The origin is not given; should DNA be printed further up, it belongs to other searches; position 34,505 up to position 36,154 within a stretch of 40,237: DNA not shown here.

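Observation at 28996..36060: Seven-gene, ~7-kb accessory cassette between the major capsid gene and the head-tail adaptor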

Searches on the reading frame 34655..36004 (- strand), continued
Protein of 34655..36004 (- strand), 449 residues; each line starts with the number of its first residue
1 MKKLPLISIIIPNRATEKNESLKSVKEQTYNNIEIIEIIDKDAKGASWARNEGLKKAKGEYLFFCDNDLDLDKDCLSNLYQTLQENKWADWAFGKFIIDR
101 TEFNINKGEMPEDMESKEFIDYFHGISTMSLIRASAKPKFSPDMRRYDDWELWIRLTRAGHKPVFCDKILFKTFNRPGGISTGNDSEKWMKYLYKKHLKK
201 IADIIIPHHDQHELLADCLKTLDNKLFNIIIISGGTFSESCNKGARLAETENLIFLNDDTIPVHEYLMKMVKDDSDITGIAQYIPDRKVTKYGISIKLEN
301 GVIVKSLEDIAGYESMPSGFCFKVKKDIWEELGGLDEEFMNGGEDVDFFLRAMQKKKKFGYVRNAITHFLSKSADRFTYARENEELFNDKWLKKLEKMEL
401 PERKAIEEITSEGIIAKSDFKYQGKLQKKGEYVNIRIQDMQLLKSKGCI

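Call 81: get_annotated_region(hit=H29, flank=9000)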
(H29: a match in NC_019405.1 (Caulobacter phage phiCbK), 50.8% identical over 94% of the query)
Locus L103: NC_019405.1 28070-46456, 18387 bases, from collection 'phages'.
description: Caulobacter phage phiCbK, complete genome.
organism: Caulobacter phage phiCbK (NCBI taxid 2927985)
taxonomy: Viruses; Duplodnaviria; Heunggongvirae; Uroviricota; Caudoviricetes; Dolichocephalovirinae; Shapirovirus; Shapirovirus cbk
host: Caulobacter vibrioides; source: -; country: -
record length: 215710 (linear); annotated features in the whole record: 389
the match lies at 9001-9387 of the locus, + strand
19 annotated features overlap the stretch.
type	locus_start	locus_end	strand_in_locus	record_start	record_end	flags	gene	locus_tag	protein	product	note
CDS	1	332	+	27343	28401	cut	-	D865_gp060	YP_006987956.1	DHH phosphoesterase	-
CDS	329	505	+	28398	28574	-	-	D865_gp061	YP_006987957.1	hypothetical protein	-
CDS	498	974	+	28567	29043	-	-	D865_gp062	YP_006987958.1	hypothetical protein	-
CDS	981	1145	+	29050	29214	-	-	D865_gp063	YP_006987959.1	hypothetical protein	-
CDS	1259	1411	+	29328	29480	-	-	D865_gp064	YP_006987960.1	hypothetical protein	-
CDS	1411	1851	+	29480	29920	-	-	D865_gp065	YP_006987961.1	Rnase H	-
CDS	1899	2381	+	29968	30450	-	-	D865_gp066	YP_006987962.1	HNH endonuclease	-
CDS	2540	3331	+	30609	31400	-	-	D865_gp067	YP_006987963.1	head scaffolding protein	-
CDS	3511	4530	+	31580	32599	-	-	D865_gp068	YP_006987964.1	major head protein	-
CDS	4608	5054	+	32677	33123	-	-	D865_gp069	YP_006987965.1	minor capsid protein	-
regulatory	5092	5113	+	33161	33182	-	-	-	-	terminator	predicted rho-independent terminator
CDS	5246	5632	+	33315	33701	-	-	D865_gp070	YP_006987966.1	hypothetical protein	-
CDS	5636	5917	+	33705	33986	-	-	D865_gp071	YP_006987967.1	hypothetical protein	-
CDS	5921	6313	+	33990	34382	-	-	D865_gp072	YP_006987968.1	head protein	-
CDS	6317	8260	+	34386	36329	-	-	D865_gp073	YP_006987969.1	hypothetical protein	-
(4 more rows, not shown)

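Call 82: get_annotated_region(hit=H26, flank=6000)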
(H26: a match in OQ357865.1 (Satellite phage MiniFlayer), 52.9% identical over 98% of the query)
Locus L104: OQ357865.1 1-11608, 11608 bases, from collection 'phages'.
description: Satellite phage MiniFlayer, complete genome.
organism: Satellite phage MiniFlayer (NCBI taxid 3025494)
taxonomy: Viruses; Duplodnaviria; Heunggongvirae; Uroviricota; Caudoviricetes
host: Streptomyces mirabilis NRRL B-2400; source: soil; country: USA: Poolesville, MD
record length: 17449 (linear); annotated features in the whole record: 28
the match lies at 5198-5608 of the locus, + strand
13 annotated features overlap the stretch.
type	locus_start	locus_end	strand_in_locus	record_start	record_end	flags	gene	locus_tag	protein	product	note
repeat_region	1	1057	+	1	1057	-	-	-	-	-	right and left terminal repeats are identical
CDS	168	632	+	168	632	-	1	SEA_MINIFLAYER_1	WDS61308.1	terminase small subunit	-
CDS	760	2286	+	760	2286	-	2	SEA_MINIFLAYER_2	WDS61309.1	terminase large subunit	-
CDS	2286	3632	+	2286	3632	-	3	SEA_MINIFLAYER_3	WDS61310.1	portal protein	-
CDS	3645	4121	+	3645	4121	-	4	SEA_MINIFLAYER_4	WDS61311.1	scaffolding protein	-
CDS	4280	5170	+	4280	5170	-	5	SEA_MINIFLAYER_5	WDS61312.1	major capsid protein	-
CDS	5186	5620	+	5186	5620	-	6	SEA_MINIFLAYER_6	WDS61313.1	hypothetical protein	-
CDS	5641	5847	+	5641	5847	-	7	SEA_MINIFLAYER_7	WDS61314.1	hypothetical protein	-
CDS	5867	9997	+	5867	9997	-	8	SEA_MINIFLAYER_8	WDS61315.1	hypothetical protein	-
CDS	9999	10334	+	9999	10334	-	9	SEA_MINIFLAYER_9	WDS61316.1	tail fiber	-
CDS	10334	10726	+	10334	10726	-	10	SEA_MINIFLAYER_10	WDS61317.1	head-to-tail adaptor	-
CDS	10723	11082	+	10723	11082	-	11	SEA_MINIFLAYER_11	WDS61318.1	hypothetical protein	-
CDS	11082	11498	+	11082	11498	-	12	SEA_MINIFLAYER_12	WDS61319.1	hypothetical protein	-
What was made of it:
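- Closest known: Satellite phage MiniFlayer 'adsorption module'. Same: The gene order is the same: capsid, small beta-rich protein, small protein, very large protein, fibre, adaptor (call 82).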

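Call 83: search_dna_similar(query=L010:11629-12051:+, collection=phages, mode=protein, max_evalue=0.001, max_rows=45, rows=spread)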
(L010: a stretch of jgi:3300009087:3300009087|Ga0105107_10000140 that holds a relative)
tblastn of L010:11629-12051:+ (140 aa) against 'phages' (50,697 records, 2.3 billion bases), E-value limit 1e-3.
Records with a match: 365; places in all: 369; records where one place covers at least 80% of the query: 251.
Best place of each record, by identity: <60% 365.
By first word of the organism name: Mycobacterium 215; Caulobacter 39; Pseudomonas 37; Gordonia 32; Brevundimonas 8; Xanthomonas 6; Roseobacter 5; Rhodococcus 4; Bertelyvirus 2; Tsukamurella 2; and 13 more.
By host as written in the record: Mycobacterium smegmatis mc2 155 132; Gordonia terrae 3612 28; Mycobacterium smegmatis mc#155 25; Caulobacter vibrioides CB15 22; Mycobacterium smegmatis mc2155 20; Pseudomonas aeruginosa 17; - 13; Mycobacterium sp. 7; and 60 more.
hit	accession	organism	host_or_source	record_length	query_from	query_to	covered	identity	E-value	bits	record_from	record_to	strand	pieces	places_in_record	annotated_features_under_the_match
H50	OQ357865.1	Satellite phage MiniFlayer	Streptomyces mirabilis NRRL B-2400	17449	3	139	98%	52.9%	1e-36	137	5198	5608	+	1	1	6: hypothetical protein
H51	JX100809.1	Caulobacter phage CcrSwift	Caulobacter vibrioides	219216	3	134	94%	50.8%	2e-26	108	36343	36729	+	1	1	hypothetical protein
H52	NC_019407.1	Caulobacter virus Magneto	Caulobacter crescentus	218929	3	134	94%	50.0%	9e-26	106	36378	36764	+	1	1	hypothetical protein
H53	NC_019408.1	Caulobacter phage CcrRogue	Caulobacter vibrioides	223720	3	134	94%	50.0%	9e-26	106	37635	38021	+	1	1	hypothetical protein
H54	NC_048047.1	Caulobacter phage CcrBL9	Caulobacter vibrioides CB15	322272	3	133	94%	48.9%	2e-25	105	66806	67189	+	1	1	hypothetical protein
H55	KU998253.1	Gordonia phage Orchid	Gordonia terrae 3612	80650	4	137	96%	45.2%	2e-26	108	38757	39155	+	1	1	37: hypothetical protein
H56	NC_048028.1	Gordonia phage Ronaldo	Gordonia terrae 3612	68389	3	137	96%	44.1%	4e-21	93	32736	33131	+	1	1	61: hypothetical protein | 60: hypothetical protein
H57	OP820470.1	Gordonia phage Mareelih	Gordonia terrae CAG3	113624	3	137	96%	41.9%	8e-24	100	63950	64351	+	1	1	104: hypothetical protein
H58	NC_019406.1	Caulobacter phage CcrColossus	Caulobacter crescentus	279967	3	133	94%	42.4%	3e-17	82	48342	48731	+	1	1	hypothetical protein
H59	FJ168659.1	Mycobacterium phage Brujita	Mycobacterium smegmatis mc2 155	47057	3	139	98%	38.3%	8e-13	69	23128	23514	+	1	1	23: hypothetical protein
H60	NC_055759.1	Mycobacterium phage Ryadel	Mycobacterium smegmatis mc2 155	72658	2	139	99%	37.3%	4e-13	70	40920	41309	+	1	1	64: minor tail protein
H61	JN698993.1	Mycobacterium phage Firecracker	Mycobacterium smegmatis mc2 155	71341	2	137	97%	37.9%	4e-13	71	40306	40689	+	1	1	61: hypothetical protein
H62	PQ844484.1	Mycobacterium phage Vagabond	Mycobacterium smegmatis mc2 155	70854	2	139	99%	36.6%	4e-12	67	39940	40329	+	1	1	60: hypothetical protein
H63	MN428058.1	Mycobacterium phage Krili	Mycobacterium smegmatis mc2155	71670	2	139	99%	36.6%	4e-12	67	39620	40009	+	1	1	59: hypothetical protein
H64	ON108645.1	Mycobacterium phage NoShow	Mycobacterium smegmatis mc#155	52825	1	136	97%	36.4%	2e-15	77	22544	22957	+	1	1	24: hypothetical protein | 23: hypothetical protein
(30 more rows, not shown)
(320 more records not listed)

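Call 84: get_annotated_region(hit=H59, flank=7000)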
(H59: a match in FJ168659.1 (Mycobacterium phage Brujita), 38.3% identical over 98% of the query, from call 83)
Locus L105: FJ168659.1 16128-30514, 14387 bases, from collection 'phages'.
description: Mycobacterium phage Brujita, complete genome.
organism: Mycobacterium phage Brujita (NCBI taxid 2902904)
taxonomy: Viruses; Duplodnaviria; Heunggongvirae; Uroviricota; Caudoviricetes; Chebruvirinae; Brujitavirus; Brujitavirus brujita
host: Mycobacterium smegmatis mc2 155; source: soil; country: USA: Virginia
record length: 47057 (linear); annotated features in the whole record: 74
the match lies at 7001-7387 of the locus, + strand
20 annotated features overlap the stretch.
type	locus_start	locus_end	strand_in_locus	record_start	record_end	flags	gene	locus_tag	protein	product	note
CDS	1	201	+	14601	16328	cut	17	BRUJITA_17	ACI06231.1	hypothetical protein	gp17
CDS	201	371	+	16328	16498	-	18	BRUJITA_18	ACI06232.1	hypothetical protein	gp18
CDS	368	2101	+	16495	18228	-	19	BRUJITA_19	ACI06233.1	minor tail protein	gp19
CDS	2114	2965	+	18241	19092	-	20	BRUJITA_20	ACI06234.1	hypothetical protein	gp20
CDS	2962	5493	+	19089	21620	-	21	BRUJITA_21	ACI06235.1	hypothetical protein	gp21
CDS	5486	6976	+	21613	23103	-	22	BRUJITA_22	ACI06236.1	hypothetical protein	gp22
CDS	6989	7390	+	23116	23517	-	23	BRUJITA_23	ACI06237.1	hypothetical protein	gp23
CDS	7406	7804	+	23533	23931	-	24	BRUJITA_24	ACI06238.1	hypothetical protein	gp24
CDS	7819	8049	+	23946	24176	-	25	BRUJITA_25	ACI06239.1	hypothetical protein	gp25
CDS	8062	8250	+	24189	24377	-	26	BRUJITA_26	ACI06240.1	hypothetical protein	gp26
CDS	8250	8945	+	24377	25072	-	27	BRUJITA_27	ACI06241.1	hypothetical protein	gp27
CDS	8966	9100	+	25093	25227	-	28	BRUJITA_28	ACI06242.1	hypothetical protein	gp28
CDS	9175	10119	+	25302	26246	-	29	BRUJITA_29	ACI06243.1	lysin A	gp29; LysA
CDS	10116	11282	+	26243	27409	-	30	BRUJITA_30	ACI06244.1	lysin B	gp30; LysB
CDS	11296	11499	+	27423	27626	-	31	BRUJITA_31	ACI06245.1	hypothetical protein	gp31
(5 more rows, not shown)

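Call 85: get_annotated_region(hit=H55, flank=8000)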
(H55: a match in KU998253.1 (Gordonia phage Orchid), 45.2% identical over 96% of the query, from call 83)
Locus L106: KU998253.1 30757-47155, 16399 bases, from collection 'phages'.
description: Gordonia phage Orchid, complete genome.
organism: Gordonia phage Orchid (NCBI taxid 1838075)
taxonomy: Viruses; Duplodnaviria; Heunggongvirae; Uroviricota; Caudoviricetes; Orchidvirus; Orchidvirus orchid
host: Gordonia terrae 3612; source: soil; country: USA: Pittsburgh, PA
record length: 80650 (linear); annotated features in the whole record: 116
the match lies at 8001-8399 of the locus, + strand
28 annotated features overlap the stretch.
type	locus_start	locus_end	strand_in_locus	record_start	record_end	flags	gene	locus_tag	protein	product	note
CDS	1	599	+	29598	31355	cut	26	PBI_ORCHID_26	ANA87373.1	minor tail protein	-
CDS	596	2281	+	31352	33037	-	27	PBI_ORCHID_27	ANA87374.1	minor tail protein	-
CDS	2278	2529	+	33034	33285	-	28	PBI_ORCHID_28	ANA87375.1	hypothetical protein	-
CDS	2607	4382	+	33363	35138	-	29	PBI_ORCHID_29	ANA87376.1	lysin A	-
CDS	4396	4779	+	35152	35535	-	30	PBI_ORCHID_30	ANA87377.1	hypothetical protein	-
CDS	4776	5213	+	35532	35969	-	31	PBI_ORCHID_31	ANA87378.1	hypothetical protein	-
CDS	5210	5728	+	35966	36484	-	32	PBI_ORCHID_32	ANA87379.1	hypothetical protein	-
CDS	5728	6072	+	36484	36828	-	33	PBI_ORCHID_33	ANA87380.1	hypothetical protein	-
CDS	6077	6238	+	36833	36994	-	34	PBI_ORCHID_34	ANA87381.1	hypothetical protein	-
CDS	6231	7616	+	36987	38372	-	35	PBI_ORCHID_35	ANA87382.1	minor tail protein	-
CDS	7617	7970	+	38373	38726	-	36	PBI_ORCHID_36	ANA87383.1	hypothetical protein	-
CDS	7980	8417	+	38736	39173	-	37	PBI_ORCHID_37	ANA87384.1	hypothetical protein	-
CDS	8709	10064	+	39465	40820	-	38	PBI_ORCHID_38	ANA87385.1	minor tail protein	-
CDS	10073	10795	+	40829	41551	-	39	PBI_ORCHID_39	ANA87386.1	lysin B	-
CDS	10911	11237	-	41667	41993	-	40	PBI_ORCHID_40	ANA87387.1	hypothetical protein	-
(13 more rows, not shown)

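Call 86: get_annotated_region(hit=H47, flank=8000)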
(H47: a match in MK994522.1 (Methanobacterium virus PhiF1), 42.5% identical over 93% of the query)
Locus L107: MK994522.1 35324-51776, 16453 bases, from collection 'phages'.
description: Methanobacterium virus PhiF1, complete genome.
organism: Methanobacterium virus PhiF1 (NCBI taxid 2609788)
taxonomy: Viruses
host: Methanothermobacter thermautotrophicus; source: -; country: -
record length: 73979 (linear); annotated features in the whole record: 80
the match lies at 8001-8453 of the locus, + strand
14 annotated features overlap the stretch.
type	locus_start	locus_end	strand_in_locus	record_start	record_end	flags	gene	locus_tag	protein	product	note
CDS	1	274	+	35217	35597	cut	-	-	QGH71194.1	hypothetical protein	ORF38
CDS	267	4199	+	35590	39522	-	-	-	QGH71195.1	hypothetical protein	ORF39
CDS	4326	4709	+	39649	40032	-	-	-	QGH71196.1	hypothetical protein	ORF40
CDS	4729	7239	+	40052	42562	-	-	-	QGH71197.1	hypothetical protein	ORF41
CDS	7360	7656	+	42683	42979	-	-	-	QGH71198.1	hypothetical protein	ORF42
CDS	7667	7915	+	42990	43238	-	-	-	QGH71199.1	hypothetical protein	ORF43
CDS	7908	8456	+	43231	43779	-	-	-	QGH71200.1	hypothetical protein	ORF44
CDS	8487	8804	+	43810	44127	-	-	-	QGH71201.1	hypothetical protein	ORF45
CDS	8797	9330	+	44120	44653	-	-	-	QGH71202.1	hypothetical protein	ORF46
CDS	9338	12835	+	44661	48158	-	-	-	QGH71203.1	hypothetical protein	ORF47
CDS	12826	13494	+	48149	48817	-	-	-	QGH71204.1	putative pseudomurein endosiopeptidase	ORF48; putative pseudomurein endosiopeptidase; similar to peiP product product from Methanothermobacter phage psiM2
CDS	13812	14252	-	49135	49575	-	-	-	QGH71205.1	hypothetical protein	ORF49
CDS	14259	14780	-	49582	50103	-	-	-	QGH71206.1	hypothetical protein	ORF50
CDS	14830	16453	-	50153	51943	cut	-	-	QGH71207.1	putative anearobic ribonucleoside triphosphate reductase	ORF51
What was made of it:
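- In the archaeal virus PhiF1 they lie just before a 1165-aa protein and the lysin gene (calls 84-86).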

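Call 102: search_protein_families(library=pfam, max_evalue=0.1, proteins=[L012:11387-11635:+, L018:11385-11615:+, L010:11320-11565:+, L013:11234-11488:+, L016:9548-9883:+])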
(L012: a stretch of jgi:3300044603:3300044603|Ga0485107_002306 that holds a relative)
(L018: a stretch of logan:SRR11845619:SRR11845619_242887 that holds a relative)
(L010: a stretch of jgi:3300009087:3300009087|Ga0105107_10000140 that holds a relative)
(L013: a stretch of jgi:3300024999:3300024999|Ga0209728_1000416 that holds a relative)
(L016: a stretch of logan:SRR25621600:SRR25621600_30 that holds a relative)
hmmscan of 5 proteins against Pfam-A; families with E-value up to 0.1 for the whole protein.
L012:11387-11635:+ (82 aa): 1 family
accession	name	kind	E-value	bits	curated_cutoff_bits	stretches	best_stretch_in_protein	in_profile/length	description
PF24227.1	DUF7443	-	0.038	14.1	27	1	19-46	24-47/58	Domain of unknown function (DUF7443)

L018:11385-11615:+ (76 aa): 1 family
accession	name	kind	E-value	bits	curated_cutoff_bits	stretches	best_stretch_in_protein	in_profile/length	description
PF23833.1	DUF7203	-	0.018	15.6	27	1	16-55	55-91/109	Family of unknown function (DUF7203)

L010:11320-11565:+ (81 aa): 0 families

L013:11234-11488:+ (84 aa): 0 families

L016:9548-9883:+ (111 aa): 0 families
